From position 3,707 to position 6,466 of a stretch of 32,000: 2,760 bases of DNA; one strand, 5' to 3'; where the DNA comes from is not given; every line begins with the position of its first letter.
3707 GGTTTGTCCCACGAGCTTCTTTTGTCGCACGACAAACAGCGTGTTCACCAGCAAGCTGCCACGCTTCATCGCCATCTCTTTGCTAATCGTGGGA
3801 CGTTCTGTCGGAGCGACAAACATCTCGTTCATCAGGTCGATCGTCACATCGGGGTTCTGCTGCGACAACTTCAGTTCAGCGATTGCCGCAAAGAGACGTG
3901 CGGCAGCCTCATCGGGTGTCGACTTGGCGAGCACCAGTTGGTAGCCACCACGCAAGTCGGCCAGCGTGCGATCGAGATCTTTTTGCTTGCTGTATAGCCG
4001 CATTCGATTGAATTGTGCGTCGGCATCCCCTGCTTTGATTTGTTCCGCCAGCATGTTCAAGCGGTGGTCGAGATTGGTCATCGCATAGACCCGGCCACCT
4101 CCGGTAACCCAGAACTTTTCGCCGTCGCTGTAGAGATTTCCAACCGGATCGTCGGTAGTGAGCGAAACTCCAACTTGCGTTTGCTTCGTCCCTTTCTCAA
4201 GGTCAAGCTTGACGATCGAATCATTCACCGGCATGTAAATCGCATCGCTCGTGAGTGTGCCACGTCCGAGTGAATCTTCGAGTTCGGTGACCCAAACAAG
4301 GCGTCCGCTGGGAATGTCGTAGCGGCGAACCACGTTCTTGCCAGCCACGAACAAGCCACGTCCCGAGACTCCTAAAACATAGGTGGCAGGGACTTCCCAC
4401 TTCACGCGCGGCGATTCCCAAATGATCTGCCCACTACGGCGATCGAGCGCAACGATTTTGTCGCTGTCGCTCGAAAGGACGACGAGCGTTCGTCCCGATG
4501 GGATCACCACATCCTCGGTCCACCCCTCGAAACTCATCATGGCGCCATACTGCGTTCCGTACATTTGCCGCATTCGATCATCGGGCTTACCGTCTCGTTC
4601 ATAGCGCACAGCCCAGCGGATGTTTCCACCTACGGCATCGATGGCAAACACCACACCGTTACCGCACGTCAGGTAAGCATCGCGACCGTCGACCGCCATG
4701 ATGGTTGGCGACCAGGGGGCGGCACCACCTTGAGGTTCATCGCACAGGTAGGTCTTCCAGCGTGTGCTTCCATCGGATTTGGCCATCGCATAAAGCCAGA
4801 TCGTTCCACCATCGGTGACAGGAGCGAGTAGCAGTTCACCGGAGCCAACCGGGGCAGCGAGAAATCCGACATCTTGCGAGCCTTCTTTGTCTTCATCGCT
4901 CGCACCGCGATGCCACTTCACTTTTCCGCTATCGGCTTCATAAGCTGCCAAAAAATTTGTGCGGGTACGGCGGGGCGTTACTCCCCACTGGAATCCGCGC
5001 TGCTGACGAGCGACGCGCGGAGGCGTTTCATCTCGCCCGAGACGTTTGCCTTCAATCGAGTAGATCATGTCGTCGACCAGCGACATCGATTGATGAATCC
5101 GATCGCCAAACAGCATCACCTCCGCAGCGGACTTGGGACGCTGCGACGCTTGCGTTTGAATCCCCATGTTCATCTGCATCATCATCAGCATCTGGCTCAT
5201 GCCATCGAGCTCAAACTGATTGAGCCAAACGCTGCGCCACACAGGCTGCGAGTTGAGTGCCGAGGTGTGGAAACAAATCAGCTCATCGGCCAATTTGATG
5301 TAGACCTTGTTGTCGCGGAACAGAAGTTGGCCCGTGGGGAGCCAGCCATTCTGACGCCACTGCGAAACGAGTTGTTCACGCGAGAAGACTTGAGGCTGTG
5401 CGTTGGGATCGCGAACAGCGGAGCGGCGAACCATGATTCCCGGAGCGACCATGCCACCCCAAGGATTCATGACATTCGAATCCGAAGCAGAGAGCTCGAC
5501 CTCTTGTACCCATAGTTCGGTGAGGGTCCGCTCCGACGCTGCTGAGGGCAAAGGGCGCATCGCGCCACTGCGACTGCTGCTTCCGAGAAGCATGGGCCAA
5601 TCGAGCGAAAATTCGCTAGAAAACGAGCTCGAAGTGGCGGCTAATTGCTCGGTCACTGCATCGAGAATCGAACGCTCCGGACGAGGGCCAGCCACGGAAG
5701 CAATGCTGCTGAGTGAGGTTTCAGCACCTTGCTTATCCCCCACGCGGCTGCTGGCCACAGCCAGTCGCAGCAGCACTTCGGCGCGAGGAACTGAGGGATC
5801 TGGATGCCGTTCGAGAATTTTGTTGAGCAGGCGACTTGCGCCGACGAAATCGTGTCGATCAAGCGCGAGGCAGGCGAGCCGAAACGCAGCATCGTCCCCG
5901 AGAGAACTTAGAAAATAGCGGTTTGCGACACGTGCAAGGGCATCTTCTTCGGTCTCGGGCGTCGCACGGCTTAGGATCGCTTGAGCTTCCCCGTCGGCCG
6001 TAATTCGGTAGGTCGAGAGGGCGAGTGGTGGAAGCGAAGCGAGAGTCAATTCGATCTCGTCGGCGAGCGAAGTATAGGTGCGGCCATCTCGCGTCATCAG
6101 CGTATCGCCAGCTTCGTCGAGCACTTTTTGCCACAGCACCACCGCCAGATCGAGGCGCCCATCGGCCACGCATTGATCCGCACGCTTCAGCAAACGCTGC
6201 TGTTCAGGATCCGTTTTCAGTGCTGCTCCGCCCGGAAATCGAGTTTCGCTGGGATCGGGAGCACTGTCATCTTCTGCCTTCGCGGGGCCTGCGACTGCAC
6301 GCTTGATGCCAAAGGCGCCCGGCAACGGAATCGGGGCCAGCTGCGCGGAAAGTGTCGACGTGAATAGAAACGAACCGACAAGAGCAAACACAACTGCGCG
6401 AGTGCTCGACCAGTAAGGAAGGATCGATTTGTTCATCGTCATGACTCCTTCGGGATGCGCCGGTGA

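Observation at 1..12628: One MoxR ATPase with four separate MIDAS proteins and two giant exported HEAT/propeller proteins: an expanded Bat-like or MoxR-vWA-propeller system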

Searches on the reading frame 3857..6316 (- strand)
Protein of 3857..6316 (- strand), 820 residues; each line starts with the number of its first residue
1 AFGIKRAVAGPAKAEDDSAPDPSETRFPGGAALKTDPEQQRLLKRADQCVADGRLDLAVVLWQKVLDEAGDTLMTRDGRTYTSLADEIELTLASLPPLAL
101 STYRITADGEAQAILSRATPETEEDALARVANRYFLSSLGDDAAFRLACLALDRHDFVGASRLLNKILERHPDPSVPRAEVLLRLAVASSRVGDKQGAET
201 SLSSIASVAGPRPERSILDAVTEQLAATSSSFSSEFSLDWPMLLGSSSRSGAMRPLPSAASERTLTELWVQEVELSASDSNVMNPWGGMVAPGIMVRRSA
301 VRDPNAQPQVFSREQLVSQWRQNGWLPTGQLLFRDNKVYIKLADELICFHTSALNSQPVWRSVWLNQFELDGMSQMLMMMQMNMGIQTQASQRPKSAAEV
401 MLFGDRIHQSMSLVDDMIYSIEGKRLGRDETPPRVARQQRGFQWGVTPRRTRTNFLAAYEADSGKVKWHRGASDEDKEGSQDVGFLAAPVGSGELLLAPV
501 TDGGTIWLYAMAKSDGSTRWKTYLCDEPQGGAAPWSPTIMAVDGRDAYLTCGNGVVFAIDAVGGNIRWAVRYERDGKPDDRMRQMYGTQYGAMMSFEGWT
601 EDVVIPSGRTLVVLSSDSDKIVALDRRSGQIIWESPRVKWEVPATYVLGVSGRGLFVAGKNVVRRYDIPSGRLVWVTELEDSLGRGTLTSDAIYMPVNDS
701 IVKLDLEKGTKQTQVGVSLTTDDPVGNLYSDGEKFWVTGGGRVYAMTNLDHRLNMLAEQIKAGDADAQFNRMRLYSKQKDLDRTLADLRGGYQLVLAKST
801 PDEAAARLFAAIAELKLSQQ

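Call 63: predict_structure(alignment_id=A4)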
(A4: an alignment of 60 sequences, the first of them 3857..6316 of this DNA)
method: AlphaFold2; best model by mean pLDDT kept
length: 820 residues; sequences in the alignment: 60
mean_pLDDT: 86.7   pTM: 0.87
mean pLDDT of the five models: 86.7, 86.5, 84.3, 84.2, 84.1
residues with pLDDT >= 90: 510; 70-90: 210; 50-70: 57; < 50: 43
segments of 3 or more residues with pLDDT < 50: 1-16, 279-284, 287-303
pLDDT, mean of each block of 10 residues (from residue 1): 35 50 84 88 91 92 87 90 89 89 91 94 90 91 95 91 93 92 94 90 92 91 78 64 92 91 93 66 46 43 52 85 93 95 91 84 89 84 66 83 94 97 87 59 75 94 95 75 93 95 95 95 92 92 94 96 92 88 67 84 94 96 95 88 92 94 95 95 95 96 97 95 94 94 94 94 92 93 95 93 91 84
secondary structure, 60 per line:
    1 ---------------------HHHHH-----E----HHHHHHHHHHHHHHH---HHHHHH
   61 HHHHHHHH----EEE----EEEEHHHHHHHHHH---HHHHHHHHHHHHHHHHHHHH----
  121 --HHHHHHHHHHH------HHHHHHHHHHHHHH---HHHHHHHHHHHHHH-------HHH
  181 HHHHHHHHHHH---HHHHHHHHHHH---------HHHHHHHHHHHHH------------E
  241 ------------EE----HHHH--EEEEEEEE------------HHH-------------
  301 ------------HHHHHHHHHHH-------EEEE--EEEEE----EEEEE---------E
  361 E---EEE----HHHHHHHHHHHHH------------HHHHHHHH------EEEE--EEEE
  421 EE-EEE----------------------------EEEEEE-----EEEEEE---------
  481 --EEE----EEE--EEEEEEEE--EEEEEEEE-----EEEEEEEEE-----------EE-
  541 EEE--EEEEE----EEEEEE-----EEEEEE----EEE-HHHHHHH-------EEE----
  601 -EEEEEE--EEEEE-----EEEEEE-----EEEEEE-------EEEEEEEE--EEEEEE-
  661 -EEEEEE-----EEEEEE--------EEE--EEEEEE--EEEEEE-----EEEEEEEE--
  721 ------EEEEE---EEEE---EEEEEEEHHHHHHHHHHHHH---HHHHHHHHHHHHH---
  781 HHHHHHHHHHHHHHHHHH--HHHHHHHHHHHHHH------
elements in order (helices of 4 or more, strands of 3 or more residues): H22-26 H37-51 H55-68 E73-75 E80-83 H84-93 H97-116 H123-133 H140-153 H157-170 H178-191 H195-205 H215-227 H259-262 E265-272 H313-323 E331-334 E337-341 E346-350 E365-367 H372-384 H397-404 E411-414 E417-422 E424-426 E455-460 E466-471 E483-485 E490-492 E495-502 E505-512 E518-526 E541-543 E546-550 E555-560 E566-571 E576-578 H580-586 E594-596 E602-607 E610-614 E620-625 E631-636 E644-651 E654-659 E662-667 E673-678 E687-689 E692-697 E700-705 E711-718 E727-731 E735-738 E742-748 H749-761 H765-777 H781-798 H801-814

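Call 65: fold_search(model_id=the predicted structure, library=pdb)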
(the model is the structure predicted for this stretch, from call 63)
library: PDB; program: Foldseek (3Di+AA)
matches with E <= 10: 1853; with E <= 0.001: 548
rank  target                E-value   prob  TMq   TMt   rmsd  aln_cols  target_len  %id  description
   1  3q54                  1.2e-15  1.00  0.32  0.69   8.3       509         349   16  Crystal structure of Escherichia coli BamB (released 2012-05-09)
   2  3prw                  2.5e-15  1.00  0.33  0.70   7.8       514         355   15  Crystal structure of the lipoprotein BamB (released 2011-01-19)
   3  3q7m                  3.8e-15  1.00  0.33  0.73   6.8       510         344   14  The crystal structure of BamB from the BAM complex in spacegroup I222 (released 2011-02-09)
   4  3q7o                  1.6e-14  1.00  0.33  0.68   7.6       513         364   15  The crystal structure of BamB from the BAM complex in spacegroup P213 (released 2011-02-09)
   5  3p1l                  1.8e-14  1.00  0.36  0.76   6.8       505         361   15  Crystal structure of Escherichia coli BamB, a lipoprotein component of the beta-barrel assembly machinery complex, nativ (released 2010-12-22)
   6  8orr                  2.2e-14  1.00  0.33  0.72   7.8       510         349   14  Outer membrane protein assembly factor BamB from Klebsiella pneumoniae (released 2024-04-24)
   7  4xga_A                3.8e-14  1.00  0.32  0.70   7.7       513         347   14  Crystal structure of BamB and BamA P3-5 complex from E.coli (released 2016-01-20)
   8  9cnz_B                6.7e-14  1.00  0.34  0.74   6.3       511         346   14  Structure of BAM complexed with PTB2 ligand in detergent (released 2024-12-25)
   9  9cnw_B                1.4e-13  1.00  0.34  0.75   7.0       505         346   15  CryoEM structure of the APO-BAM complex in DDM detergent (released 2024-12-25)
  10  4pk1                  1.6e-13  1.00  0.33  0.52   7.7       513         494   15  Structure of BamB fused to a BamA POTRA domain fragment (released 2014-12-10)
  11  5ayw_B                2.1e-13  1.00  0.33  0.73   7.9       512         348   15  Structure of a membrane complex (released 2016-02-24)
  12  6l8a_F                2.4e-13  1.00  0.35  0.59  10.0       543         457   12  Tetrathionate hydrolase from Acidithiobacillus ferrooxidans (released 2020-11-11)
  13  4hdj                  2.7e-13  1.00  0.32  0.68   7.9       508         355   14  Crystal Structure of BamB from Pseudomonas aeruginosa (released 2013-04-24)
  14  6l8a_E                3.1e-13  1.00  0.37  0.63   8.6       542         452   14  Tetrathionate hydrolase from Acidithiobacillus ferrooxidans (released 2020-11-11)
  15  9co0_B                3.9e-13  1.00  0.34  0.74   6.3       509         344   15  CryoEM structure of BAM in complex with the PTB2 open-state inhibitor (in SMA nanodisc) (released 2024-12-25)
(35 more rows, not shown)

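Call 87: search_protein_representatives(protein=window:3857-6316:-)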
Query: 820 residues. Proteins with E-value up to 0.001 (for the whole library): 4168; up to 1e-10: 1992; up to 1e-30: 373. The best 150 are listed.
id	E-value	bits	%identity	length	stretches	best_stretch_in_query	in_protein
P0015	0.0e+00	1105.5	60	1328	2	9-819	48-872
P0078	1.5e-265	899.9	51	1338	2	6-818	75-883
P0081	5.3e-261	884.9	49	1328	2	17-820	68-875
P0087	4.4e-257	871.9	53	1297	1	11-820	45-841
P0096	5.0e-251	851.9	53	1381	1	8-817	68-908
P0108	2.8e-238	809.7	50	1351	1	6-817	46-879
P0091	1.0e-235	801.2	49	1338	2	20-817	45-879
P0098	7.4e-233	791.8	49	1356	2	312-812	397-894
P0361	1.2e-229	781.2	49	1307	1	10-817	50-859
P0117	5.8e-212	722.7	49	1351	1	8-818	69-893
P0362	5.5e-211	719.5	47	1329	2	13-817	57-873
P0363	3.1e-210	717.0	47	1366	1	20-817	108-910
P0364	3.7e-204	696.9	46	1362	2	31-482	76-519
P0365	3.5e-203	693.6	47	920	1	22-779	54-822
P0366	4.9e-199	679.9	43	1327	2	17-817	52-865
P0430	2.5e-122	426.2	38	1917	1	13-795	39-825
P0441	2.8e-112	393.0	33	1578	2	2-792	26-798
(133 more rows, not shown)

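Call 88: find_encoding_contigs(protein=P0441, flank=10000, max_places=2)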
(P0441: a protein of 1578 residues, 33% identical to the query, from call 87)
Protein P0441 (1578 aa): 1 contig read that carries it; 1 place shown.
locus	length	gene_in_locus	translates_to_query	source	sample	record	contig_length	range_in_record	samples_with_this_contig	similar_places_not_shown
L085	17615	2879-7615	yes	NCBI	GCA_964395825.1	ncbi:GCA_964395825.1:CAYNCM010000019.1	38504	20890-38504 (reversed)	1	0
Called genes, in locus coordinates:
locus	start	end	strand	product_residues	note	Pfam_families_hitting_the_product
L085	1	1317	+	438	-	?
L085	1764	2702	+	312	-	PF01882:DUF58, PF13519:VWA_2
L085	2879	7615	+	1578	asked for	PF01011:PQQ (faint), PF25293:Beta-prop_EMC1_N (faint), PF13360:PQQ_2, PF13570:Beta-prop_ACSF4 (faint), PF13360:PQQ_2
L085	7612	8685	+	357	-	PF13243:SQHop_cyclase_C (faint)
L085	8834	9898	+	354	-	PF20030:bpMoxR, PF07726:AAA_3, PF07728:AAA_5, PF17863:AAA_lid_2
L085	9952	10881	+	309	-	PF01882:DUF58, PF13519:VWA_2 (weak)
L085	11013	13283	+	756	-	PF07584:BatA, PF13519:VWA_2 (faint), PF06283:ThuA (weak), PF08532:Glyco_hydro_42M (faint)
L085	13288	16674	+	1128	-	PF01011:PQQ (faint), PF13360:PQQ_2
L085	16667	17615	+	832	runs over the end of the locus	PF00092:VWA (weak)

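Call 89: find_encoding_contigs(protein=P0430, flank=10000, max_places=2)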
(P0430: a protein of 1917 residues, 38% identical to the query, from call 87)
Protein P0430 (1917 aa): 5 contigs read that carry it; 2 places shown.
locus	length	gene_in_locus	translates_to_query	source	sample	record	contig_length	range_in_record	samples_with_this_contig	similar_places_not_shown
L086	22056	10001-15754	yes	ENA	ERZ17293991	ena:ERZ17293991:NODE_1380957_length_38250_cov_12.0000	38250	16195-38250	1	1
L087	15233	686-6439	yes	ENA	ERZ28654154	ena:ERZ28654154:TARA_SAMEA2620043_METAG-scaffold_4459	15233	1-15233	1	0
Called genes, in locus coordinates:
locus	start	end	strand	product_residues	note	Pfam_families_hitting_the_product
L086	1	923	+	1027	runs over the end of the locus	PF05359:DUF748, PF05170:AsmA (faint), PF13116:YhdP (faint), PF05359:DUF748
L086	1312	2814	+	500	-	PF03983:SHD1, PF13570:Beta-prop_ACSF4, PF01011:PQQ (faint), PF13360:PQQ_2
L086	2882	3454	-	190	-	PF01797:Y1_Tnp (weak)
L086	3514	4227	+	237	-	PF00149:Metallophos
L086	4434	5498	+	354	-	PF13243:SQHop_cyclase_C (faint)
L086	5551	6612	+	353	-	PF00004:AAA (faint), PF20030:bpMoxR, PF07726:AAA_3, PF07728:AAA_5, PF17863:AAA_lid_2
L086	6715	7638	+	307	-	PF01882:DUF58, PF13519:VWA_2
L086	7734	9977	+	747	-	PF07584:BatA, PF13519:VWA_2, PF07705:CARDB (weak)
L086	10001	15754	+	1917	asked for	PF07719:TPR_2 (faint), PF13360:PQQ_2, PF01011:PQQ (faint), PF25293:Beta-prop_EMC1_N (faint), PF13360:PQQ_2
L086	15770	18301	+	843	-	PF00092:VWA (weak)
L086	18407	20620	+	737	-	-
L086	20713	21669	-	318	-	PF22701:Mala_s_1-like (faint)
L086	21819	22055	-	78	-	?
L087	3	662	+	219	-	?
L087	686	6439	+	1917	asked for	PF07719:TPR_2 (faint), PF13360:PQQ_2, PF01011:PQQ (faint), PF25293:Beta-prop_EMC1_N (faint), PF13360:PQQ_2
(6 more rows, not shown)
